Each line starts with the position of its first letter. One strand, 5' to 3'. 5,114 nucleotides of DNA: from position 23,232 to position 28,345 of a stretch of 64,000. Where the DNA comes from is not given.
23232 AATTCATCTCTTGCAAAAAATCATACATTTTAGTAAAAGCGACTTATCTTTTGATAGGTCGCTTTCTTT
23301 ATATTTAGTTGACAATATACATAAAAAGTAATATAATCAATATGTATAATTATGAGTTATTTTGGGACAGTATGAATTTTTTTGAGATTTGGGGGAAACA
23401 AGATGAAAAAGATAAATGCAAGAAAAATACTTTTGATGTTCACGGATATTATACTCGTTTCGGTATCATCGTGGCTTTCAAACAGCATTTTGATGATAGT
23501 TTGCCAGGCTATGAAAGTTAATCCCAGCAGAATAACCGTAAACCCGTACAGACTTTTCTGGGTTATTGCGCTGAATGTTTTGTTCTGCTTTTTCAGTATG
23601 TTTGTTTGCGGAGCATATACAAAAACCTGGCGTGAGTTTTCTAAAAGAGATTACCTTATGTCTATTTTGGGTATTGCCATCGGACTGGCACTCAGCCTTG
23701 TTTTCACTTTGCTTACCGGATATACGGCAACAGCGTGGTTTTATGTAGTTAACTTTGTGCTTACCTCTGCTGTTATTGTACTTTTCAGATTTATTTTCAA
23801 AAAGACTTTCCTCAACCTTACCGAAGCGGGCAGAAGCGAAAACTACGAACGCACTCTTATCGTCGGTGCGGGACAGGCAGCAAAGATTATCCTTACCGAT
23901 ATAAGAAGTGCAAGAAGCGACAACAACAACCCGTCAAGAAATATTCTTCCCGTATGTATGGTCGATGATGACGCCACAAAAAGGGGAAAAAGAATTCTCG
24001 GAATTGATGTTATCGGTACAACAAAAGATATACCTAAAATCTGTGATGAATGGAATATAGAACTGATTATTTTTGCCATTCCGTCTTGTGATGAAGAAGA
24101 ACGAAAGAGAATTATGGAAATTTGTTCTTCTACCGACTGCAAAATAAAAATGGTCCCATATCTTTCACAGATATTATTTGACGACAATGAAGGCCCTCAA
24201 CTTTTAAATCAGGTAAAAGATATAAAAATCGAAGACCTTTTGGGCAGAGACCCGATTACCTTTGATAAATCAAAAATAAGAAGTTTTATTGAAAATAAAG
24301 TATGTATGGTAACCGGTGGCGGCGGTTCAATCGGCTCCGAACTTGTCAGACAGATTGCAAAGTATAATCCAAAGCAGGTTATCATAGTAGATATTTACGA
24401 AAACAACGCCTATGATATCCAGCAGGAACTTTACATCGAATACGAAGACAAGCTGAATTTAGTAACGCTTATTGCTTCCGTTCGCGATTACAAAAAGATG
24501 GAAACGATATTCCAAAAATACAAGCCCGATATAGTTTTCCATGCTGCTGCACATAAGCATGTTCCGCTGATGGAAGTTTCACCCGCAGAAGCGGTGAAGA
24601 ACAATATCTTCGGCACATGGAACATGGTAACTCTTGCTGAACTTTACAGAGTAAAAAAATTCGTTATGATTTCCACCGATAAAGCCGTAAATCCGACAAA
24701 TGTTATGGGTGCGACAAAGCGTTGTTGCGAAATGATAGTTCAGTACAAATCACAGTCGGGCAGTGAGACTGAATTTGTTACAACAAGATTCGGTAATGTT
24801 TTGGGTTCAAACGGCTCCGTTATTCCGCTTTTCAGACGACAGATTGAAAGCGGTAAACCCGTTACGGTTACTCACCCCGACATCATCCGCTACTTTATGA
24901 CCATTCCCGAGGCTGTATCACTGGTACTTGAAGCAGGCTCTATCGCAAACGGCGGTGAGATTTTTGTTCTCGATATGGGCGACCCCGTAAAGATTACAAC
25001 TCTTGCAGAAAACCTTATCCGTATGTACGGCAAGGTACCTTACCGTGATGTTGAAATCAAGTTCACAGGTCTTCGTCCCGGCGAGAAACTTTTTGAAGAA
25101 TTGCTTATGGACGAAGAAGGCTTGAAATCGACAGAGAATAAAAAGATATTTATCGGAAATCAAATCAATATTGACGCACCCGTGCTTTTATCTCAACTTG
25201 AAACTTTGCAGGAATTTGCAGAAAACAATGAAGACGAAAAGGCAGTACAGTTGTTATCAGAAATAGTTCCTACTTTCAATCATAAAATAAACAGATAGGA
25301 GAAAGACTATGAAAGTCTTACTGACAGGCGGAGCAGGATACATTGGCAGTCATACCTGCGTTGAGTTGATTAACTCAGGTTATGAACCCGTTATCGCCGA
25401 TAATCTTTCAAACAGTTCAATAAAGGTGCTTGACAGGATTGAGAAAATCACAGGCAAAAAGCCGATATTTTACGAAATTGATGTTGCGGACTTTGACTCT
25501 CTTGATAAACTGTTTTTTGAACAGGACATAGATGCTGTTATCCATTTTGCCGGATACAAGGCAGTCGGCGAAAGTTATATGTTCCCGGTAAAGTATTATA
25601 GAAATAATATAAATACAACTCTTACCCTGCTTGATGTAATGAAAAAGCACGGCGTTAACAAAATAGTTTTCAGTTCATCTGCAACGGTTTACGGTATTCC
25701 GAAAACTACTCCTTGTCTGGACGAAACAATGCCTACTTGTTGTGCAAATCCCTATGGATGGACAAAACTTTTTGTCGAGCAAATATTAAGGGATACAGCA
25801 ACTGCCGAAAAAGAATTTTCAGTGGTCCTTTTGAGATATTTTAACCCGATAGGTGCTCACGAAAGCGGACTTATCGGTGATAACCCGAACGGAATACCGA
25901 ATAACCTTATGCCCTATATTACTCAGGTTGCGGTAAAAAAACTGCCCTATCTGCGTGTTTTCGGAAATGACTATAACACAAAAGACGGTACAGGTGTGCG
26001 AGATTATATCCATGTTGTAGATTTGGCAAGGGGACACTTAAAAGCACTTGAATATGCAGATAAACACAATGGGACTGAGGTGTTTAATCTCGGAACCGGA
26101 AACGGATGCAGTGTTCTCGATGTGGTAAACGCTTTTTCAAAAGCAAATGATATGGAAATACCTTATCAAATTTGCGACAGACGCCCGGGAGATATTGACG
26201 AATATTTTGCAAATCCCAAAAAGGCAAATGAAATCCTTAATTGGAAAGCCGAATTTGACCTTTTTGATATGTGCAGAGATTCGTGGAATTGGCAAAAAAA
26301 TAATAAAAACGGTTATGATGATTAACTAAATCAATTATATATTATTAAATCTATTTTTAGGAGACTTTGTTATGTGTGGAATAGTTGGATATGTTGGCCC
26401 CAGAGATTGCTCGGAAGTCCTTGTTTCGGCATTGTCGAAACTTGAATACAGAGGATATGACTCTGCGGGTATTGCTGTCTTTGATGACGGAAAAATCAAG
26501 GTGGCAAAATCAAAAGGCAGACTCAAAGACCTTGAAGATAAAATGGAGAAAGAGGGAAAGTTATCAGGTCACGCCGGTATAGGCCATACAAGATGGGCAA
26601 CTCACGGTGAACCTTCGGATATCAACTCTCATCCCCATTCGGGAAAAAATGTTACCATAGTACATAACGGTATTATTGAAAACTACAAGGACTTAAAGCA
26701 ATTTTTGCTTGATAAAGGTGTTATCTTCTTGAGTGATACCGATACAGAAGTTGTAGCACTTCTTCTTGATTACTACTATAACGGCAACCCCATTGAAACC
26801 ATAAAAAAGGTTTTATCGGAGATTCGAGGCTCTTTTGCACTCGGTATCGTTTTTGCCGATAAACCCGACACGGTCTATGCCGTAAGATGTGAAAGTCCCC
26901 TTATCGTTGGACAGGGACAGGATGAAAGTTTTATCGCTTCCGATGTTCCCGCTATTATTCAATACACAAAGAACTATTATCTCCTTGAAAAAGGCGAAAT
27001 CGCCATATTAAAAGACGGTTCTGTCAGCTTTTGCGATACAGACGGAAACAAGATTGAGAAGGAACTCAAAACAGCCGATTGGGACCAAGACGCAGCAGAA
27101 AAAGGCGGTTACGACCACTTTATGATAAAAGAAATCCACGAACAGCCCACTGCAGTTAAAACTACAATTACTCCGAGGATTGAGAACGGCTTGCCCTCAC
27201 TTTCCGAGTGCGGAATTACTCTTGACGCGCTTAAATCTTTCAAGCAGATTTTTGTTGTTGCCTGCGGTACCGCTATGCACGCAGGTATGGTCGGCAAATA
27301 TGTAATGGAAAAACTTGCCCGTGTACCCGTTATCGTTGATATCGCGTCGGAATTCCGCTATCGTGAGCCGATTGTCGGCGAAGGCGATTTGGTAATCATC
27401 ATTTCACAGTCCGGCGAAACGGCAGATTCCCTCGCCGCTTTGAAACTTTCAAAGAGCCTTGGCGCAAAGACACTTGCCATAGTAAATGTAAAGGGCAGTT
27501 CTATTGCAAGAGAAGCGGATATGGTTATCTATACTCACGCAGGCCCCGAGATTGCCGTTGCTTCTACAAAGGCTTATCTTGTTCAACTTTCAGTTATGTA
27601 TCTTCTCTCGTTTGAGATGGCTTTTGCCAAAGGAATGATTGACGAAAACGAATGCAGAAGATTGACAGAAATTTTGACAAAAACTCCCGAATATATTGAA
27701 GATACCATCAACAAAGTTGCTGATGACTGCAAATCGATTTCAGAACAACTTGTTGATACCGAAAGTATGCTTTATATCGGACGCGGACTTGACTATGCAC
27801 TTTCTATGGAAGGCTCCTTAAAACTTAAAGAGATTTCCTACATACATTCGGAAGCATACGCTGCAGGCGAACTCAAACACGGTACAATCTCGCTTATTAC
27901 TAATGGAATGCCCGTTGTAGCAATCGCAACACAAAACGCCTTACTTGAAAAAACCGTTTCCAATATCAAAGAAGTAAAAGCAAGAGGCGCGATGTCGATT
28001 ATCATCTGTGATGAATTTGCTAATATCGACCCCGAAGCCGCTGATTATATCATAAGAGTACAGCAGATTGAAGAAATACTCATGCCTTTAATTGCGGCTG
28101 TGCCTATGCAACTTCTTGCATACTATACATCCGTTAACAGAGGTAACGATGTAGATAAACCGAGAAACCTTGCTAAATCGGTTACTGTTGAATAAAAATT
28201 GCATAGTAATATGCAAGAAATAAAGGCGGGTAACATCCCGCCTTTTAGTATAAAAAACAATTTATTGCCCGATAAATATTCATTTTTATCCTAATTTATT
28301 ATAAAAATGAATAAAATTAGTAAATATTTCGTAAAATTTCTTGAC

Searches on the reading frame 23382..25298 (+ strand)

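Call 5: search_protein_families(library=pfam, proteins=[window:23382-25298:+])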
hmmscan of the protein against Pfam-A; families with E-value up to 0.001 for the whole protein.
window:23382-25298:+ (638 aa): 9 families
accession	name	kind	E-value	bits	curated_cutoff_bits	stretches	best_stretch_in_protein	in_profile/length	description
PF02719.21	Polysacc_synt_2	-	2.8e-122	408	20.2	1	309-592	2-291/293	Polysaccharide biosynthesis protein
PF01370.27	Epimerase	-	4.1e-23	82.5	20.9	1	309-507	2-213/240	NAD dependent epimerase/dehydratase family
PF16363.11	GDP_Man_Dehyd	-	2.5e-16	60.5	27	1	309-433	1-130/332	GDP-mannose 4,6 dehydratase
PF13727.12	CoA_binding_3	-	4.1e-12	46.9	25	1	98-259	27-175/175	CoA-binding domain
PF04321.23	RmlD_sub_bind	-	4.1e-11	42.9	27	1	309-496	4-175/287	RmlD substrate binding domain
PF01073.25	3Beta_HSD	-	3.6e-09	36.5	22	1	309-439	1-123/280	3-beta hydroxysteroid dehydrogenase/isomerase family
PF07993.18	NAD_binding_4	-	3.1e-06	27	20.1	1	310-447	1-151/258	Male sterility protein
PF00106.31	adh_short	-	0.00025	21.1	26.6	1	306-416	1-116/195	short chain dehydrogenase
PF08659.16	KR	-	0.00081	19.8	22.6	0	309-432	4-136/180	KR domain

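Call 59: search_protein_families(library=ncbifam, proteins=[window:23382-25298:+], max_evalue=1e-10)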
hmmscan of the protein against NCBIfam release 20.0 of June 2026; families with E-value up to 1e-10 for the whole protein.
window:23382-25298:+ (638 aa): 11 families
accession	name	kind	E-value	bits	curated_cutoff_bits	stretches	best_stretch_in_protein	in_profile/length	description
TIGR03589.1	PseB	equivalog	4.1e-57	193.5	407.75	1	303-591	2-278/324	UDP-N-acetylglucosamine 4,6-dehydratase (inverting)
TIGR04130.1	FnlA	equivalog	1.6e-52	178.5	730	1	304-583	3-273/337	UDP-N-acetylglucosamine 4,6-dehydratase/5-epimerase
TIGR03025.1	EPS_sugtrans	subfamily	3.3e-21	76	295.55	1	21-282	2-244/445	exopolysaccharide biosynthesis polyprenyl glycosylphosphotransferase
TIGR03023.1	WcaJ_sugtrans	equivalog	1.6e-18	67.3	410.75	1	38-282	11-249/453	undecaprenyl-phosphate glucose phosphotransferase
TIGR01179.1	galE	equivalog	2.5e-18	66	262.3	1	309-477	3-180/332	UDP-glucose 4-epimerase GalE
TIGR01181.1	dTDP_gluc_dehyt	equivalog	7.2e-16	58.2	365.1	1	309-551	3-263/321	dTDP-glucose 4,6-dehydratase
TIGR02622.1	CDP_4_6_dhtase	equivalog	1.1e-13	51.1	278.45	1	304-505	3-227/352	CDP-glucose 4,6-dehydratase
NF007490.0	PRK10084.1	subfamily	2.7e-13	49.6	649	1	309-422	4-114/361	dTDP-glucose 4,6-dehydratase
TIGR04180.1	EDH_00030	hypoth_equivalog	2.6e-12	46.4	475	1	309-434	2-123/297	NAD-dependent 4,6-dehydratase LegB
NF007582.0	PRK10217.1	equivalog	8.3e-12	44.9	698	1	308-422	4-115/355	dTDP-glucose 4,6-dehydratase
TIGR03022.1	WbaP_sugtrans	subfamily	8.5e-12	45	403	1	18-287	1-250/456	undecaprenyl-phosphate galactose phosphotransferase WbaP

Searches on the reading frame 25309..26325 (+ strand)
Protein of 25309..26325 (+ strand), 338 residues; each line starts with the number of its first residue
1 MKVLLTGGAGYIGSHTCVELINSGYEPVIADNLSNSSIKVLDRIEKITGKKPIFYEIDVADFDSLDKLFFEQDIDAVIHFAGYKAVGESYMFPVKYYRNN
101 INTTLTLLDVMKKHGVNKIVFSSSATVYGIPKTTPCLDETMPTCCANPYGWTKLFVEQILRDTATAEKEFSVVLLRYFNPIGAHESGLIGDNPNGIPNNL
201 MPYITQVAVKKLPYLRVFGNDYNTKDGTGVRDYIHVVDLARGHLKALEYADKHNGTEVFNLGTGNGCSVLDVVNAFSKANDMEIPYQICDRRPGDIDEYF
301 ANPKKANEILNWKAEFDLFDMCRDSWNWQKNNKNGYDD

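Call 5: search_protein_families(library=pfam, proteins=[window:25309-26325:+])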
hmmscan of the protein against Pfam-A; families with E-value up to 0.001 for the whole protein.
window:25309-26325:+ (338 aa): 9 families
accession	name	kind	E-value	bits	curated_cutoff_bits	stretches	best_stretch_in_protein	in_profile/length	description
PF16363.11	GDP_Man_Dehyd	-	1.4e-55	189.5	27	1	4-324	1-331/332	GDP-mannose 4,6 dehydratase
PF01370.27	Epimerase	-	2.6e-53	181.3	20.9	1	3-262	1-240/240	NAD dependent epimerase/dehydratase family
PF02719.21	Polysacc_synt_2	-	6.3e-15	55.6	20.2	1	3-183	1-174/293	Polysaccharide biosynthesis protein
PF01073.25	3Beta_HSD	-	6.8e-15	55.3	22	1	5-158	2-155/280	3-beta hydroxysteroid dehydrogenase/isomerase family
PF04321.23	RmlD_sub_bind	-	3.7e-10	39.8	27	1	1-163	1-139/287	RmlD substrate binding domain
PF00106.31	adh_short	-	2e-07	31.1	26.6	1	3-123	3-135/195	short chain dehydrogenase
PF13460.12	NAD_binding_10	-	2.5e-06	27.9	27.2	1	7-134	1-109/184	NAD(P)H-binding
PF07993.18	NAD_binding_4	-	2.9e-05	23.8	20.1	0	6-182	2-209/258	Male sterility protein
PF08659.16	KR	-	0.0005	20.5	22.6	0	3-129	3-142/180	KR domain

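Call 59: search_protein_families(library=ncbifam, proteins=[window:25309-26325:+], max_evalue=1e-10)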
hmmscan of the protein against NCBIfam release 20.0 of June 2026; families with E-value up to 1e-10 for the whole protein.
window:25309-26325:+ (338 aa): 13 families
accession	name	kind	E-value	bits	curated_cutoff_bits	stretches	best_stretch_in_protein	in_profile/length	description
TIGR01179.1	galE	equivalog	3.6e-132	440.2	262.3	1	2-335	1-331/332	UDP-glucose 4-epimerase GalE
NF007956.0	PRK10675.1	subfamily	1.6e-131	438.5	394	1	1-338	1-338/338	UDP-glucose 4-epimerase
TIGR02197.1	heptose_epim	equivalog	2.5e-29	102.4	274.6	1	3-282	1-262/316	ADP-glyceromanno-heptose 6-epimerase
TIGR04180.1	EDH_00030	hypoth_equivalog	3.4e-27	95.3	475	1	3-316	1-296/297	NAD-dependent 4,6-dehydratase LegB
TIGR01181.1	dTDP_gluc_dehyt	equivalog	4.4e-27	95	365.1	1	2-334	1-316/321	dTDP-glucose 4,6-dehydratase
NF011728.1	PRK15181.1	equivalog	3.3e-17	62.5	760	1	3-330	18-338/348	Vi polysaccharide biosynthesis UDP-N-acetylglucosaminuronic acid C-4 epimerase TviC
NF007490.0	PRK10084.1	subfamily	2.2e-16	59.8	649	1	1-113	1-113/361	dTDP-glucose 4,6-dehydratase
NF007582.0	PRK10217.1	equivalog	2.4e-14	53.2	698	1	2-277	3-267/355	dTDP-glucose 4,6-dehydratase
TIGR02622.1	CDP_4_6_dhtase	equivalog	3.8e-14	52.6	278.45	0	2-140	6-145/352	CDP-glucose 4,6-dehydratase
NF043036.1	ErythonDh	equivalog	3.5e-13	49.4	325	1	1-162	1-162/321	D-erythronate dehydrogenase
TIGR03466.1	HpnA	hypoth_equivalog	3.8e-13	49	367.65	1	1-249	1-219/327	hopanoid-associated sugar epimerase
NF042422.1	oxyalk_red_OleD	equivalog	8.7e-12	45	580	1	1-177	1-165/329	2-alkyl-3-oxoalkanoate reductase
NF008360.0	PRK11150.1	equivalog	3.5e-11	42.9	452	1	3-277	2-251/310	ADP-glyceromanno-heptose 6-epimerase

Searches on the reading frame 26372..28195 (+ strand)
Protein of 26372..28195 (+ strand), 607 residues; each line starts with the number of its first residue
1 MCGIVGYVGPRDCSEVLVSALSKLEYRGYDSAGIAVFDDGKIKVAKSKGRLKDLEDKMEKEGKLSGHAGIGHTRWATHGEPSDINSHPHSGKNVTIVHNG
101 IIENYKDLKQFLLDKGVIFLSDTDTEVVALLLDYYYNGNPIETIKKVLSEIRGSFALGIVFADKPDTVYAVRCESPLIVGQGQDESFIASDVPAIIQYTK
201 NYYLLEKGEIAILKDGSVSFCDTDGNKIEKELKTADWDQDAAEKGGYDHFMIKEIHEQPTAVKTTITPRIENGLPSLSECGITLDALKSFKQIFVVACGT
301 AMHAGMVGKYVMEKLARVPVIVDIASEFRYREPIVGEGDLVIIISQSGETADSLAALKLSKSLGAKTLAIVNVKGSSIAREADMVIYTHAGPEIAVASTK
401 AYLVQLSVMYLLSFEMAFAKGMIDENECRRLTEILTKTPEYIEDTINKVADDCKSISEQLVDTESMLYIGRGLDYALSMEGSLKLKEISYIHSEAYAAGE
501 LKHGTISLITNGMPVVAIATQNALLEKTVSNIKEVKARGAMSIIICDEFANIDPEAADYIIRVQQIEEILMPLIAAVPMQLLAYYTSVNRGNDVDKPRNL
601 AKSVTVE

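Call 5: search_protein_families(library=pfam, proteins=[window:26372-28195:+])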
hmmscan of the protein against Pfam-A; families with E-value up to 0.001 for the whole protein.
window:26372-28195:+ (607 aa): 3 families
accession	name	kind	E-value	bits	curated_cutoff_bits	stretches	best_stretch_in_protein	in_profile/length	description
PF01380.27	SIS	-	3.9e-59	198.6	25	2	289-412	4-128/131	SIS domain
PF13522.11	GATase_6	-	5.1e-17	62.6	27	1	65-190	9-129/130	Glutamine amidotransferase domain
PF13537.11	GATase_7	-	1.4e-13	51.3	25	1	90-196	20-122/123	Glutamine amidotransferase domain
